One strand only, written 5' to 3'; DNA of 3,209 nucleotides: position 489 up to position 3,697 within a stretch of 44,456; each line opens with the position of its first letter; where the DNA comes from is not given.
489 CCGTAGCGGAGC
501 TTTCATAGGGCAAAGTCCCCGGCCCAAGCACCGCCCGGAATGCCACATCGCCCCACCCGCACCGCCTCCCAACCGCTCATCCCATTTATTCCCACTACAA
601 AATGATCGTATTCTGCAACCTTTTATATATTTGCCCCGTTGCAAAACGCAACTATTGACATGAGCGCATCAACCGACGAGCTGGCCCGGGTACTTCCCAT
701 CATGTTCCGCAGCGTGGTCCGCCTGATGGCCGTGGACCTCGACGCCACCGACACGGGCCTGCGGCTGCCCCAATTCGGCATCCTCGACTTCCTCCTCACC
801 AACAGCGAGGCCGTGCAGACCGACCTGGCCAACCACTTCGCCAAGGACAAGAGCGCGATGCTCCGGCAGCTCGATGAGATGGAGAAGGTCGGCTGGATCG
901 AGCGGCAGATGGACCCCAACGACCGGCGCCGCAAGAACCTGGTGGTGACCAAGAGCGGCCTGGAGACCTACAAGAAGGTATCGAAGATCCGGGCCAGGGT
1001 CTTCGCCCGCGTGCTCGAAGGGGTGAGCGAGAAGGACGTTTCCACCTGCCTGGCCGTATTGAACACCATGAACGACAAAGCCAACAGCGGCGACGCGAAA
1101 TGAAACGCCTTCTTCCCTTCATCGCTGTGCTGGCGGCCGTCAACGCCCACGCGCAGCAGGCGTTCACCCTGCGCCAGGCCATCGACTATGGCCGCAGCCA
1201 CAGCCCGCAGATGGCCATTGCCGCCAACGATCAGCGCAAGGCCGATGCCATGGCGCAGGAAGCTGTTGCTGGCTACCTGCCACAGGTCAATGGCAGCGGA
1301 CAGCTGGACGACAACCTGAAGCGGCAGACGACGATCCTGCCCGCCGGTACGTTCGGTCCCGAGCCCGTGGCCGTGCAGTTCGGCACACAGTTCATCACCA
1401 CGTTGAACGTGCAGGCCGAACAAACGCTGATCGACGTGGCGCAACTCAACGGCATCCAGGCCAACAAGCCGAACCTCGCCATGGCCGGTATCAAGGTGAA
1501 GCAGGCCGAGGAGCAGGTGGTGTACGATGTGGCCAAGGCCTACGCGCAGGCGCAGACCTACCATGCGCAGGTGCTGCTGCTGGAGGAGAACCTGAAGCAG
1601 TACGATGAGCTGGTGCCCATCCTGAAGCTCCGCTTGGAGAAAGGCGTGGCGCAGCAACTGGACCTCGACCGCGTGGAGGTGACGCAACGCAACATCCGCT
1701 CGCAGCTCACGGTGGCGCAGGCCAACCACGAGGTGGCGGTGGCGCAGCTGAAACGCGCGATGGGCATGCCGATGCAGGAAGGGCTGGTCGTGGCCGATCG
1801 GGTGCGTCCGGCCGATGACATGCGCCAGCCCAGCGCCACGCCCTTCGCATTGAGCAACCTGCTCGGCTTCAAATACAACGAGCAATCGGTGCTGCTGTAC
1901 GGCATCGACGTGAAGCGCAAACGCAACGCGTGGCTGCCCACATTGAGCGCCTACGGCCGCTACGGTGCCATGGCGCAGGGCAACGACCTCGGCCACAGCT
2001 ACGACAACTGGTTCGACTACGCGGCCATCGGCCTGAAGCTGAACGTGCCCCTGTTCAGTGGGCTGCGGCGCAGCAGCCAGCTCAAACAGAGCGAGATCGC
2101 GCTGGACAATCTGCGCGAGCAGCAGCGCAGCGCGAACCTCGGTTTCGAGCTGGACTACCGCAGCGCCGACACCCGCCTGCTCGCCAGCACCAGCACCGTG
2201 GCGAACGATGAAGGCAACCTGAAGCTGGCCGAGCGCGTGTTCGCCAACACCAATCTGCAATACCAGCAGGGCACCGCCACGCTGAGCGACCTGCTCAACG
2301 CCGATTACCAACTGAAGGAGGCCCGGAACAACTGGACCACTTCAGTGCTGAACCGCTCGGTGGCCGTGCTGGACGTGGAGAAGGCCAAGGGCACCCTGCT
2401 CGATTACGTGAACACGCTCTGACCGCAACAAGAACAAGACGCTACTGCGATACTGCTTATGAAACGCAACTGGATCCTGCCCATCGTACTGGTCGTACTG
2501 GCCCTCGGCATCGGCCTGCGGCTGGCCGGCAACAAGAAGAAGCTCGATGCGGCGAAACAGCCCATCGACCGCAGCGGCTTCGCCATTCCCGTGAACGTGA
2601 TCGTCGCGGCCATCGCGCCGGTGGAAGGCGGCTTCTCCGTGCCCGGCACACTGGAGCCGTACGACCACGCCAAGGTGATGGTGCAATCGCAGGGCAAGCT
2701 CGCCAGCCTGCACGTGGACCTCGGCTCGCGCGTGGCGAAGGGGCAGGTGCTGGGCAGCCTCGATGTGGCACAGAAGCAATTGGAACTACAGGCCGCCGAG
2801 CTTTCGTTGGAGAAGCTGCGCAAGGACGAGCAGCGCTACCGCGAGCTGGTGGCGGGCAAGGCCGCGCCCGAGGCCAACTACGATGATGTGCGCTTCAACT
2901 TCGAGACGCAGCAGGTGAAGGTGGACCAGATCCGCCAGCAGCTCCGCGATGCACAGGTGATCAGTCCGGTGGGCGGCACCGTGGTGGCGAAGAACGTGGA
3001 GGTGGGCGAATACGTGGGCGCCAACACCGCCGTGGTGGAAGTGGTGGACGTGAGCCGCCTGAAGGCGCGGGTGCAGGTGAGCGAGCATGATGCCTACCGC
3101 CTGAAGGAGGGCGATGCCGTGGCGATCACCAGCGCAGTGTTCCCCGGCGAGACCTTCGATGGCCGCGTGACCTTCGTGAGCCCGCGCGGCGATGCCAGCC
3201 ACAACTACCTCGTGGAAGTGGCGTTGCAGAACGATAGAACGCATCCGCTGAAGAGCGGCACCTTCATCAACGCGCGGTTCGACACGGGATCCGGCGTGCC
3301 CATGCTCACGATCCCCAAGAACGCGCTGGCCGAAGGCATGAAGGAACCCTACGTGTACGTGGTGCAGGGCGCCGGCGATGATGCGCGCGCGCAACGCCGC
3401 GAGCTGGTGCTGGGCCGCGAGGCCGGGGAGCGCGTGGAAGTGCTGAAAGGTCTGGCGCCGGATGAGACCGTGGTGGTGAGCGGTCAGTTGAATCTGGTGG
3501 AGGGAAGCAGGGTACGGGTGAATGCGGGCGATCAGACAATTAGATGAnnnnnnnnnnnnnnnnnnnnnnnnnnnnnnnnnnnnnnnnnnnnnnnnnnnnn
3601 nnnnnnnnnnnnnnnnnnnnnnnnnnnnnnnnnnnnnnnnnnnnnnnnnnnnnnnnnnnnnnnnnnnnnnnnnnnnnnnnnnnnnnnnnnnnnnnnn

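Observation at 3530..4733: Self-contained fluoride cassette (promoter, riboswitch, crcB, ppa) nested between the adaptor and pump genes of a MarR-TolC-MFP-RND operon, bracketed by GATCAGA repeats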

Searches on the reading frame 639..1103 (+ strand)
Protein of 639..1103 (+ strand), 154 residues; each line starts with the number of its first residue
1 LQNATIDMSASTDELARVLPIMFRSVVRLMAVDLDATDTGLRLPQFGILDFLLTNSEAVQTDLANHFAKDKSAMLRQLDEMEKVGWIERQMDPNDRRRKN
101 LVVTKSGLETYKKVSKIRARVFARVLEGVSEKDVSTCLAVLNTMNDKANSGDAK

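Call 4: search_protein_families(library=pfam, proteins=[window:639-1103:+])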
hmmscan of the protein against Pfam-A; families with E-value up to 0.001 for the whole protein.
window:639-1103:+ (154 aa): 3 families
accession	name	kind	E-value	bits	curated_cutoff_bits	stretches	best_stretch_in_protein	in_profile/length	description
PF01047.28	MarR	-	3.1e-11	43.4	24.6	1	43-98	3-58/59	MarR family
PF12802.13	MarR_2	-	1.2e-10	41.8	27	1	40-98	2-61/61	MarR family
PF13601.12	HTH_34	-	1.4e-05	25.6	27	1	46-116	3-74/80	Winged helix DNA-binding domain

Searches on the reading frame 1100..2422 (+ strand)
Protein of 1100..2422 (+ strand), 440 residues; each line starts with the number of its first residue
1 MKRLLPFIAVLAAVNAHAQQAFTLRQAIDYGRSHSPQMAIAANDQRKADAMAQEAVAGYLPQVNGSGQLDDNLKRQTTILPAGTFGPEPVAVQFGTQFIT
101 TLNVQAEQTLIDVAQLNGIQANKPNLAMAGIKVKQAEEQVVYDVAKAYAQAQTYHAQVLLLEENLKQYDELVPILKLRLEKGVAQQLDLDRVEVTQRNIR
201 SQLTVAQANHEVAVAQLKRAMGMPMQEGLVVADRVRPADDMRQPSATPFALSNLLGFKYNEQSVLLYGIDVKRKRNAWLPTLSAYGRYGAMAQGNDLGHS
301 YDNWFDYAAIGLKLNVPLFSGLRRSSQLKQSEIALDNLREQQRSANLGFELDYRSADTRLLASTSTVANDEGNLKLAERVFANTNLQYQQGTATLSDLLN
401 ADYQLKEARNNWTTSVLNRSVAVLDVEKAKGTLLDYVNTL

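Call 4: search_protein_families(library=pfam, proteins=[window:1100-2422:+])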
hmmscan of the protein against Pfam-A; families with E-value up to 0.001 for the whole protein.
window:1100-2422:+ (440 aa): 1 family
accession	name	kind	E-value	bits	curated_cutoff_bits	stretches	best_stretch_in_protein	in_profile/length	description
PF02321.23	OEP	-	1.9e-44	152.1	22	2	250-428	8-184/187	Outer membrane efflux protein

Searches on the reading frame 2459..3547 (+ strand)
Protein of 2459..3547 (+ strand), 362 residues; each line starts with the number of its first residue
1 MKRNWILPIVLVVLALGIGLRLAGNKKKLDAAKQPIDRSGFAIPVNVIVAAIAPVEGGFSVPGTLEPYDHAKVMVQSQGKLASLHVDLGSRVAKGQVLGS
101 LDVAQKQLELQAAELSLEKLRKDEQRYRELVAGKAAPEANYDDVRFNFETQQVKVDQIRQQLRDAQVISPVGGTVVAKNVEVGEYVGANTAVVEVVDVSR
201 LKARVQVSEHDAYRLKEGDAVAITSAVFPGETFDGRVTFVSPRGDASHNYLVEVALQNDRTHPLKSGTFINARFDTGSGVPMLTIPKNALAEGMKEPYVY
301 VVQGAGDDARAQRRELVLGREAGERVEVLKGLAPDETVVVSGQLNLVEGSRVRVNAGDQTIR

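Call 4: search_protein_families(library=pfam, proteins=[window:2459-3547:+])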
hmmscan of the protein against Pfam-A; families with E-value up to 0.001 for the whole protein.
window:2459-3547:+ (362 aa): 3 families
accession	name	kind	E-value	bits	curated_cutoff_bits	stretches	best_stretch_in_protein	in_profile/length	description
PF16576.10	HlyD_D23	-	3.9e-21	75.8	30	1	70-268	19-212/214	Barrel-sandwich domain of CusB or HlyD membrane-fusion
PF13437.12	HlyD_3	-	4.9e-16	59.8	22.2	1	167-267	2-106/106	HlyD family secretion protein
PF13533.13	Biotin_lipoyl_2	-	0.00073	19.7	29.8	1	72-102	2-32/32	Biotin-lipoyl like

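Call 35: find_related_loci(query=window:2459-3547:+, collection=metagenome_contigs, flank=6000)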
Query window:2459-3547:+ (362 aa) in metagenome_contigs; peptide patterns used: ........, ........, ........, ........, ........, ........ (x = any residue, [..] = any of these).
595 stretches matched a pattern; 9 encode a relative of the query (tblastn E <= 1e-3); 9 distinct loci.
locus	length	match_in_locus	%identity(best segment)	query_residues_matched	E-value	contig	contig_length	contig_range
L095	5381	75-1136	80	1-354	0e+0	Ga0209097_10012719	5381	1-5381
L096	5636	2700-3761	80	1-354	0e+0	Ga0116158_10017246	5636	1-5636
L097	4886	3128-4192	79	1-355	0e+0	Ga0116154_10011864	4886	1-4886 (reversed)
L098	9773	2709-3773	79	1-355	5e-179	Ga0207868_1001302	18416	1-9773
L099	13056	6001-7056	76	1-354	2e-169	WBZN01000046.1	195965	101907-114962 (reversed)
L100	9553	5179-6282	75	3-362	2e-166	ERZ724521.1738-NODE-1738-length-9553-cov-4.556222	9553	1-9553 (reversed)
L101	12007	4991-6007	64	17-355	6e-149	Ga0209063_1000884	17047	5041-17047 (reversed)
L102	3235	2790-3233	62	17-164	3e-60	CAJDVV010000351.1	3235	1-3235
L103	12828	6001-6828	21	69-342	1e-8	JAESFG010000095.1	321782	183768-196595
